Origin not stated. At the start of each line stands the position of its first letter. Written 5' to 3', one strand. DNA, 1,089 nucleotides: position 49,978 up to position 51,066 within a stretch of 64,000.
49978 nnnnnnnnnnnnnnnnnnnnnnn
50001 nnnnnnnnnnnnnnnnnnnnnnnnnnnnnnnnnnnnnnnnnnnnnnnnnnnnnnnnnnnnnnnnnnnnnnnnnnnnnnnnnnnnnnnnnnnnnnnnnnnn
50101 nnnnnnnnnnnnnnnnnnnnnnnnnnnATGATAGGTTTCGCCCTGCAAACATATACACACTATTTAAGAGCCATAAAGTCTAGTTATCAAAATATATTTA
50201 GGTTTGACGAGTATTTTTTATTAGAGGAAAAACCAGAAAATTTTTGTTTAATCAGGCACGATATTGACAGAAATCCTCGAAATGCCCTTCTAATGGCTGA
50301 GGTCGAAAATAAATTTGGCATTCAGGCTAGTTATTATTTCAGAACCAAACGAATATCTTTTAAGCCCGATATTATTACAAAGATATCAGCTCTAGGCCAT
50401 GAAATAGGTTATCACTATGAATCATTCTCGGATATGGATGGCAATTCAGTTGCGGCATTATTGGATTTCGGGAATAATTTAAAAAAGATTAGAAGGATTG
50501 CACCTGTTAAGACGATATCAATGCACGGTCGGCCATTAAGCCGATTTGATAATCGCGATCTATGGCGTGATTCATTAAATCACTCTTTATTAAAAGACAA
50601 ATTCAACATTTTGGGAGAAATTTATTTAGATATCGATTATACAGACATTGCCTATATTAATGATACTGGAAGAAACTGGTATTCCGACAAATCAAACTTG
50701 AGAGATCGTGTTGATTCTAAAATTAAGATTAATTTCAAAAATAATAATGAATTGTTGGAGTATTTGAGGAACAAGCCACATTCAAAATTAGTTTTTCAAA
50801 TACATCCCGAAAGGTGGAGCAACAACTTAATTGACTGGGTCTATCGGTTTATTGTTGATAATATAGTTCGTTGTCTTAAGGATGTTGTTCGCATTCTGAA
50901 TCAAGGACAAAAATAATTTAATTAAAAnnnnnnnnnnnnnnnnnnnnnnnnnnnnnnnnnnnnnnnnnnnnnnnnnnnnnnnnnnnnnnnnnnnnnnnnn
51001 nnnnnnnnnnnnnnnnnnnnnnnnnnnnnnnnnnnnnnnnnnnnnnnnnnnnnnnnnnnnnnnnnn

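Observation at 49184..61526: Arn-like lipid-carrier amino-sugar module: GT2, ArnD-like deacylase and GT-C transferase, with duplicated parts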

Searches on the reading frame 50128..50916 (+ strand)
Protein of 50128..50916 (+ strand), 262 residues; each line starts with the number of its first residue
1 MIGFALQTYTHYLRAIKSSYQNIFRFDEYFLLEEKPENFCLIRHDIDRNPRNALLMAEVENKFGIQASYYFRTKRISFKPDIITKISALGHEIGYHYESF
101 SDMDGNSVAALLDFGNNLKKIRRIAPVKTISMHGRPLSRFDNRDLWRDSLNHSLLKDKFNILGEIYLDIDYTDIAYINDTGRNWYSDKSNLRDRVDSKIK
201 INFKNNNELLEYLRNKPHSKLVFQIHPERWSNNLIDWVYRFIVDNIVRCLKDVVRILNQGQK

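Call 4: search_protein_families(library=pfam, proteins=[window:50128-50916:+], max_evalue=0.01)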
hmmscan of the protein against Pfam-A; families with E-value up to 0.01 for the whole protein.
window:50128-50916:+ (262 aa): 0 families

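Call 7: search_protein_families(library=ncbifam, proteins=[window:50128-50916:+], max_evalue=0.01)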
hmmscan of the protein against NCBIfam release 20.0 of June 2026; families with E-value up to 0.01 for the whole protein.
window:50128-50916:+ (262 aa): 2 families
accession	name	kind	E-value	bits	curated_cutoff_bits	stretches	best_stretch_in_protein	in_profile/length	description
TIGR02764.1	spore_ybaN_pdaB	equivalog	0.00035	20.4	237.4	1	45-105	13-73/191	polysaccharide deacetylase family sporulation protein PdaB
NF045820.1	PgAcgDacpgdA_Strep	equivalog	0.0036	16.2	800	1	33-97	263-327/463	peptidoglycan-N-acetylglucosamine deacetylase PgdA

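Call 8: search_solved_structures(query=window:50128-50916:+, max_evalue=10, show_alignments=2)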
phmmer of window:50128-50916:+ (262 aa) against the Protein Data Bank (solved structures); distinct sequences matched with E-value up to 10: 6.
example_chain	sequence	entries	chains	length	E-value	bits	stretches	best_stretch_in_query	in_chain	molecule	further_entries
2c1g_A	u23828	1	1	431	0.019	17.6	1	26-99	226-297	PEPTIDOGLYCAN GLCNAC DEACETYLASE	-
2c1i_A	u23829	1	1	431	0.074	15.7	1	27-99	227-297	PEPTIDOGLYCAN GLCNAC DEACETYLASE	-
4m1b_A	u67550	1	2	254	0.48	13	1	52-110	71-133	Polysaccharide deacetylase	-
8tm0_A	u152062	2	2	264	0.75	12.4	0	178-216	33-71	NKG2-D type II integral membrane protein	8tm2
5jp6_A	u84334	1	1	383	0.94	12.1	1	61-117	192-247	Putative polysaccharide deacetylase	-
2c71_A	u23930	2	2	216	1.4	11.5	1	45-106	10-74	GLYCOSIDE HYDROLASE, FAMILY 11:CLOSTRIDIUM CELLULOSOME ENZYME, DOCKERIN TYPE I:POLYSACCHAR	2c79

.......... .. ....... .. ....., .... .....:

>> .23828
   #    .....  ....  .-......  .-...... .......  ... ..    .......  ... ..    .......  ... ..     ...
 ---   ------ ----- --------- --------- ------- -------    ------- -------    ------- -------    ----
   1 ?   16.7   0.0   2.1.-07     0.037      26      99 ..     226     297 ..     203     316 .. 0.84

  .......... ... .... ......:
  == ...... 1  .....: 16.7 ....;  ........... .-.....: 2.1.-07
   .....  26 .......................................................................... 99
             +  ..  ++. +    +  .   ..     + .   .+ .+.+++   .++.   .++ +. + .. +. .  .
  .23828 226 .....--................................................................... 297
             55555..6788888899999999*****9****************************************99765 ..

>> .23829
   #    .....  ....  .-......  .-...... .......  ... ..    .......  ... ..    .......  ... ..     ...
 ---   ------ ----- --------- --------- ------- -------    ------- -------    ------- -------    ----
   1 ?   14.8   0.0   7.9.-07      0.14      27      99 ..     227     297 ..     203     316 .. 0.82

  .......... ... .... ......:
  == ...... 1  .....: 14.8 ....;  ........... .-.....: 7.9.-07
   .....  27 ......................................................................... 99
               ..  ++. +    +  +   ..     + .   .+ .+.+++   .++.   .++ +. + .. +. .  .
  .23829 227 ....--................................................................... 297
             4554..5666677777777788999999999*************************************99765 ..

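Call 22: find_homologous_proteins(query=window:50128-50916:+, max_evalue=0.001)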
Query window:50128-50916:+ (262 aa): 1774 proteins with E <= 0.001 among 2399 candidates; the best 120 are listed.
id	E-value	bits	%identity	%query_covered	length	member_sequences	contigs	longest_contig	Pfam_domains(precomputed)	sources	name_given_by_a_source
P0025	5.7e-174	595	100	100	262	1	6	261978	-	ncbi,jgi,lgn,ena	-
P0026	1.8e-99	350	60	97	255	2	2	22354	-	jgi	jgi:hypothetical protein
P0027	2.9e-99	350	59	97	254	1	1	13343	-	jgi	jgi:hypothetical protein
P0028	3.5e-99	350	59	95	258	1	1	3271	-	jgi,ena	-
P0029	8.8e-99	348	58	97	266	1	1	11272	-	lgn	-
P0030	1.2e-98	348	59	97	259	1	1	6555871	-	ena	-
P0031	4.7e-98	346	60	95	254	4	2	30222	-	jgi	jgi:hypothetical protein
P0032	8.8e-98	345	58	97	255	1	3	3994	-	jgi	jgi:hypothetical protein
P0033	9.2e-98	345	58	96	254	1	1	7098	-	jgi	jgi:hypothetical protein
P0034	3.2e-97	343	57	98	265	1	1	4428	-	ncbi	-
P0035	3.3e-97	343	57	97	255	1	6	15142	-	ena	-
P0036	4.3e-97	343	60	96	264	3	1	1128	-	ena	-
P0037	4.6e-97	343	60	96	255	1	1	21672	-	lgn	-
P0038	6.6e-97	342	59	96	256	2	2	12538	-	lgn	-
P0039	1.1e-96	341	58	97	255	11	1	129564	-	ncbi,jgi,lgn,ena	ncbi:MAG: hypothetical protein ABSG99_04220 [Sedimentisphaerales bacterium]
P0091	8.7e-94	332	57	97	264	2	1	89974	-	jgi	jgi:hypothetical protein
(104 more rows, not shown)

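Call 23: find_encoding_contigs(protein=P0030, flank=8000, max_places=2)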
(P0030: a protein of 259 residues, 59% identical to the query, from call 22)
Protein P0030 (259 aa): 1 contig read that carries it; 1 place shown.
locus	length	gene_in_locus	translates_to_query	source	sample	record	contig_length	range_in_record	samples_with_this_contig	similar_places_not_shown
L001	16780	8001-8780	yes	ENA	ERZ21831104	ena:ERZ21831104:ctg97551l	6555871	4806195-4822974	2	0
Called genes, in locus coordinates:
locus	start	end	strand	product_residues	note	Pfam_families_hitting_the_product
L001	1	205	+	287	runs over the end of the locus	PF00535:Glycos_transf_2, PF10111:Glyco_tranf_2_2 (weak)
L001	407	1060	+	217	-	PF13489:Methyltransf_23, PF13649:Methyltransf_25, PF13847:Methyltransf_31, PF08241:Methyltransf_11, PF08242:Methyltransf_12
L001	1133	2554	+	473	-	PF02310:B12-binding, PF04055:Radical_SAM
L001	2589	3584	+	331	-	PF03706:LPG_synthase_TM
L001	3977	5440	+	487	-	PF07691:PA14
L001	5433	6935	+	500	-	-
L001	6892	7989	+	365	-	PF00535:Glycos_transf_2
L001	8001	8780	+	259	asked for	-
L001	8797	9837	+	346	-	PF02388:FemAB (weak), PF13480:Acetyltransf_6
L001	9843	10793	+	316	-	PF00685:Sulfotransfer_1 (faint), PF13469:Sulfotransfer_3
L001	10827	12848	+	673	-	PF13522:GATase_6 (weak), PF13537:GATase_7 (weak)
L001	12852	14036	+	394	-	PF13477:Glyco_trans_4_2, PF13439:Glyco_transf_4, PF13579:Glyco_trans_4_4, PF00534:Glycos_transf_1, PF13692:Glyco_trans_1_4, PF13524:Glyco_trans_1_2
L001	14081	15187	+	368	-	PF13439:Glyco_transf_4, PF20706:GT4-conflict (weak), PF00534:Glycos_transf_1, PF13692:Glyco_trans_1_4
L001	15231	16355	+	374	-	PF00534:Glycos_transf_1, PF13692:Glyco_trans_1_4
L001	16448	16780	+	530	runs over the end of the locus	PF01408:GFO_IDH_MocA, PF22725:GFO_IDH_MocA_C3, PF02894:GFO_IDH_MocA_C, PF00132:Hexapep, PF25084:LbH_EIF2B, PF14602:Hexapep_2 (weak), PF25087:GMPPB_C, PF00132:Hexapep (weak)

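Call 24: find_encoding_contigs(protein=P0039, flank=8000, max_places=2)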
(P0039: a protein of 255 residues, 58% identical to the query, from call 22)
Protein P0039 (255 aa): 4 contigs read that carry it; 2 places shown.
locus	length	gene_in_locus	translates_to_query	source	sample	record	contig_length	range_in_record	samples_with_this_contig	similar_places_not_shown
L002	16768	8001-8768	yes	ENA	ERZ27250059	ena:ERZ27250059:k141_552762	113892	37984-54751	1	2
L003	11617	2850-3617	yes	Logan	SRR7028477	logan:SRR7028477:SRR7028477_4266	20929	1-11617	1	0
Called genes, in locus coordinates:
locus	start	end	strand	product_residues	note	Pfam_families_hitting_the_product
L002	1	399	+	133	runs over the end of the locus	-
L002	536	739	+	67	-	-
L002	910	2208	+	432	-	PF10114:PocR, PF12833:HTH_18, PF00165:HTH_AraC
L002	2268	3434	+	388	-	PF02670:DXP_reductoisom, PF08436:DXP_redisom_C, PF13288:DXPR_C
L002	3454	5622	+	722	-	PF02163:Peptidase_M50, PF13180:PDZ_2 (faint), PF00595:PDZ (faint), PF14685:PDZ_Tricorn (faint), PF17820:PDZ_6 (faint)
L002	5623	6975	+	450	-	PF00464:SHMT, PF00155:Aminotran_1_2 (faint)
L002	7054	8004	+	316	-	PF00535:Glycos_transf_2, PF13641:Glyco_tranf_2_3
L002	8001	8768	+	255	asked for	-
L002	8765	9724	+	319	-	PF13480:Acetyltransf_6 (weak)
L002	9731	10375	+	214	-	-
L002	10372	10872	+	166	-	-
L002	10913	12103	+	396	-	PF13439:Glyco_transf_4, PF13579:Glyco_trans_4_4, PF20706:GT4-conflict (faint), PF00534:Glycos_transf_1, PF13692:Glyco_trans_1_4, PF13524:Glyco_trans_1_2 (weak)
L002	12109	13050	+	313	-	PF02353:CMAS, PF07021:MetW (weak), PF13489:Methyltransf_23, PF13847:Methyltransf_31, PF08241:Methyltransf_11, PF08242:Methyltransf_12, PF13649:Methyltransf_25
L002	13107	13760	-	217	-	PF13489:Methyltransf_23, PF08241:Methyltransf_11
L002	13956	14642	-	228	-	PF05711:TylF, PF13578:Methyltransf_24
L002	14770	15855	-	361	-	PF01075:Glyco_transf_9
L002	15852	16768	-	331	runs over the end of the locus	PF03706:LPG_synthase_TM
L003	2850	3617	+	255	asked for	-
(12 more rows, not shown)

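Call 25: find_encoding_contigs(protein=P0091, flank=8000, max_places=2)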
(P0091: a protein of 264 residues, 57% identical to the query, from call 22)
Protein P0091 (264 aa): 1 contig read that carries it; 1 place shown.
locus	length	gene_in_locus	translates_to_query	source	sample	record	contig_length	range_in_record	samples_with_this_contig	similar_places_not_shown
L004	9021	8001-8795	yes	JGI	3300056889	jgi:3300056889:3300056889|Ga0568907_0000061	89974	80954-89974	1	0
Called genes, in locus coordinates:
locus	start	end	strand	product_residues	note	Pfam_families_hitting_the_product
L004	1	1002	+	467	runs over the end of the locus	PF06050:HGD-D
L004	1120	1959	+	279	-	PF01869:BcrAD_BadFG, PF02782:FGGY_C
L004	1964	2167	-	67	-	PF20095:DUF6485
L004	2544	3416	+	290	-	PF13406:SLT_2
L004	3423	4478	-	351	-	PF01791:DeoC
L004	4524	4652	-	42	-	-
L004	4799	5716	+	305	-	PF04018:VCA0040-like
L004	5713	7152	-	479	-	PF01139:RtcB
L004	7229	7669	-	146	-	PF01951:Archease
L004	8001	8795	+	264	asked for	-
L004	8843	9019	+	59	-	?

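Call 36: search_solved_structures(query=A2, max_evalue=10, show_alignments=3)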
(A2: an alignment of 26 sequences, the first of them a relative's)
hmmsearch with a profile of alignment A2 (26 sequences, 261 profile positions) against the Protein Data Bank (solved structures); distinct sequences matched with E-value up to 10: 11.
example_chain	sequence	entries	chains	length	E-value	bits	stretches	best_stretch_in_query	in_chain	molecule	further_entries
7y51_A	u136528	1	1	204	0.053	15.8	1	59-99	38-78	Predicted xylanase/chitin deacetylase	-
7fbw_A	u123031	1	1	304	0.088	15.1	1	59-99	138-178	Predicted xylanase/chitin deacetylase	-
7bly_A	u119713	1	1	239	0.093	15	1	58-97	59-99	Aspergillus niger contig An12c0130, genomic contig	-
2c1g_A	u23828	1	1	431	0.11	14.8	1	37-98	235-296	PEPTIDOGLYCAN GLCNAC DEACETYLASE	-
2c1i_A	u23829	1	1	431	0.25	13.6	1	60-98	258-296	PEPTIDOGLYCAN GLCNAC DEACETYLASE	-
4m1b_A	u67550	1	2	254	0.32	13.2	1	45-104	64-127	Polysaccharide deacetylase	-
5o6y_B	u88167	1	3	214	0.36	13.1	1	61-99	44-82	Peptidoglycan N-acetylglucosamine deacetylase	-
5o6y_A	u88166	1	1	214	0.37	13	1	61-99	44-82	Peptidoglycan N-acetylglucosamine deacetylase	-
4l1g_A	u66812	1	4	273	0.53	12.5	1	61-99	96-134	Peptidoglycan N-acetylglucosamine deacetylase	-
7vbo_A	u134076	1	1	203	0.59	12.4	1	90-163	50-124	Alginate lyase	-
2c71_A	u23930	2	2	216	0.78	12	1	51-104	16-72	GLYCOSIDE HYDROLASE, FAMILY 11:CLOSTRIDIUM CELLULOSOME ENZYME, DOCKERIN TYPE I:POLYSACCHAR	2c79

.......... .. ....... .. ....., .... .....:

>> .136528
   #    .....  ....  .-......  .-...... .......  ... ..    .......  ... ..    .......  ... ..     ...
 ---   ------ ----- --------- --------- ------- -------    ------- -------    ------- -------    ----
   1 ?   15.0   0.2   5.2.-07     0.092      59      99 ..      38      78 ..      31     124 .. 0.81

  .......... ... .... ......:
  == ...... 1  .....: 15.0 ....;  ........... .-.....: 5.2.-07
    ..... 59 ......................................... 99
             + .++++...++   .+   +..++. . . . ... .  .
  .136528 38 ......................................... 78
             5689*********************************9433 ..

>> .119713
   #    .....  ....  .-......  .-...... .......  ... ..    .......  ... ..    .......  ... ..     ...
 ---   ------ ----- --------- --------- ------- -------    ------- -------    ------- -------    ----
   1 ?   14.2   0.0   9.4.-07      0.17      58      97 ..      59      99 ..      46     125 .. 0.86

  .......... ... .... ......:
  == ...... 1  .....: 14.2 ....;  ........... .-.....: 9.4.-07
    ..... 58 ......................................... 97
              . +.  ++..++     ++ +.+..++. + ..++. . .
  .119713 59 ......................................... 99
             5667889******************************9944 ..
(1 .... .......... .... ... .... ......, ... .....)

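Call 49: find_related_loci(query=A2, collection=genome_contigs, flank=10000)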
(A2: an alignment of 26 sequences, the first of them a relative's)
Query A2 (262 aa) in genome_contigs; peptide patterns used: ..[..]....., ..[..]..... (x = any residue, [..] = any of these).
600 stretches matched a pattern (row limit reached: there are more); 595 encode a relative of the query (tblastn E <= 1e-3); the best 80 are kept; 80 distinct loci.
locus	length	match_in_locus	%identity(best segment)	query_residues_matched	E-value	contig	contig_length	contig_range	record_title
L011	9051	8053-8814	58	4-257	5e-103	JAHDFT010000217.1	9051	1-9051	MAG: Bacteroidetes bacterium isolate MAG-29 RZ_21542, whole genome shotgun sequence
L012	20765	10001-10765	58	1-255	1e-100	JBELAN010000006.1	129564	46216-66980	MAG: Sedimentisphaerales bacterium isolate SPRUCE 94 SPRUCE_94_6, whole genome shotgun sequence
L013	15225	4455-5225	54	1-257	8e-97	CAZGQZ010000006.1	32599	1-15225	MAG TPA_asm: uncultured Rikenellaceae bacterium isolate binchicken_co42_34 genome assembly, contig: NODE_1292_length_325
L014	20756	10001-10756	55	4-255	1e-92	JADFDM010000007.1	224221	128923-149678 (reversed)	MAG: Sphingobacteriales bacterium isolate QR_Bin.20 NODE_7_length_224221_cov_26.9189, whole genome shotgun sequence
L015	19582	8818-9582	55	1-255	7e-92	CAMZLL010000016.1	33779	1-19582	uncultured Cryomorphaceae bacterium isolate TAG_MAG_00016 genome assembly, contig: TAG_MAG_00016_000000000174, whole gen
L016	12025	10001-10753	54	1-251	4e-87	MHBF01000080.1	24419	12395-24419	MAG: Lentisphaerae bacterium GWF2_44_16 gwf2_scaffold_2530, whole genome shotgun sequence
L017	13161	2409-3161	51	1-251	1e-86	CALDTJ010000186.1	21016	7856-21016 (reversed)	MAG: uncultured Saprospiraceae bacterium isolate L3_Bin_Bin_39_1 genome assembly, contig: c_000002708051, whole genome s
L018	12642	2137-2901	51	1-255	1e-85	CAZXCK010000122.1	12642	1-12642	MAG TPA_asm: uncultured Anaerolineaceae bacterium isolate SRP332253_co1_196 genome assembly, contig: NODE_8413_length_12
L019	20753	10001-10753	54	1-251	2e-85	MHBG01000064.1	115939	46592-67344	MAG: Lentisphaerae bacterium GWF2_45_14 gwf2_scaffold_445, whole genome shotgun sequence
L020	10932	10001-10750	53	4-251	7e-84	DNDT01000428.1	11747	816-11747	MAG TPA_asm: Flavobacteriales bacterium isolate UBA11591 contig_10867, whole genome shotgun sequence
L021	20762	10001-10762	49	4-259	7e-83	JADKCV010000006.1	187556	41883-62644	MAG: Flavobacteriales bacterium isolate OdNE_18-Q3-R46-58_MAXAC.100_sub tig00006216-10-1870240, whole genome shotgun seq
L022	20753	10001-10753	50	1-251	6e-80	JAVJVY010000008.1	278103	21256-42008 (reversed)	MAG: Vicingaceae bacterium isolate C2-GNP5-19 k141_39195, whole genome shotgun sequence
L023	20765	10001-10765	49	1-256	3e-78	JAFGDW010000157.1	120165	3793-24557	MAG: candidate division KSB1 bacterium isolate Zod_Metabat.1197 k87_6689746, whole genome shotgun sequence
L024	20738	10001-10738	41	4-254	1e-63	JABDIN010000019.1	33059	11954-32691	MAG: Desulfobacteraceae bacterium isolate DS_bin_10 k127_563295, whole genome shotgun sequence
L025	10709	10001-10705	44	4-244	1e-63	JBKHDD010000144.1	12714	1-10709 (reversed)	MAG: Desulfococcaceae bacterium isolate D1M03_3 NODE_2877_length_12714_cov_10.523738, whole genome shotgun sequence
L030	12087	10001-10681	43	31-261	7e-60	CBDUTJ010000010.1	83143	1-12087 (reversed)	MAG TPA_asm: uncultured bacterium isolate SRR22302360_binner13_Refined_49 genome assembly, contig: ERZ25073602.21, whole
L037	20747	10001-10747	37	1-255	2e-58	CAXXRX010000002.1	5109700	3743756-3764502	MAG: Desulfocapsaceae bacterium isolate 1aa78899-e997-4579-a1ce-6e823d9c38b0 genome assembly, contig: contig_2, whole ge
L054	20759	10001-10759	37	4-262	1e-56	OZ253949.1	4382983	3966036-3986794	MAG: Parvicellaceae bacterium isolate 06e1b965-8529-4e92-b1e1-f71056b100d9 genome assembly, chromosome: 1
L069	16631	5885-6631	36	4-258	9e-56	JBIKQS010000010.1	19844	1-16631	MAG: Crocinitomicaceae bacterium isolate ME2015-05-27_3300043435_group6_bin193 Rohwer_bin763_scaffold_960_c1, whole geno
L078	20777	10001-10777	38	2-254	4e-55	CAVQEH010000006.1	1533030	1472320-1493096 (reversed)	MAG: uncultured Ignavibacteria bacterium isolate MFD02416.bin.1.320 genome assembly, contig: contig_48018, whole genome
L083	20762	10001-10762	51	4-259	2e-84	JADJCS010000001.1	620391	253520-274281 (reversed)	MAG: Flavobacteriales bacterium isolate Aved_18-Q3-R54-62_BATAC.626 tig00004848-10-6199130, whole genome shotgun sequenc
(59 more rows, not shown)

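Call 56: predict_structure(alignment_id=A4)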
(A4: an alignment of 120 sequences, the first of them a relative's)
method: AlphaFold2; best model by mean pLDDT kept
length: 262 residues; sequences in the alignment: 120
mean_pLDDT: 88.7   pTM: 0.86
mean pLDDT of the five models: 88.7, 88.4, 87.3, 86.7, 86.6
residues with pLDDT >= 90: 173; 70-90: 65; 50-70: 23; < 50: 1
segments of 3 or more residues with pLDDT < 50: none
pLDDT, mean of each block of 10 residues (from residue 1): 78 96 98 97 94 97 98 94 98 97 95 98 98 79 95 98 96 87 54 78 84 93 90 74 75 72 49
secondary structure, 60 per line:
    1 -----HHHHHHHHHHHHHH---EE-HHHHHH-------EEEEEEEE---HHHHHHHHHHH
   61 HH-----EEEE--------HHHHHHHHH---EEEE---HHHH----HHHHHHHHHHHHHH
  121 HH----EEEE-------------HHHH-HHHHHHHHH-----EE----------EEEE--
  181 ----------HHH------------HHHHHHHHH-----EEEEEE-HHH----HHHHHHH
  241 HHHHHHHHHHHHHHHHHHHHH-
elements in order: H6-19 H26-31 E39-46 H50-62 E68-71 H80-88 E92-95 H99-102 H107-122 E127-130 H144-147 H149-157 E175-178 H206-214 E220-225 H234-261
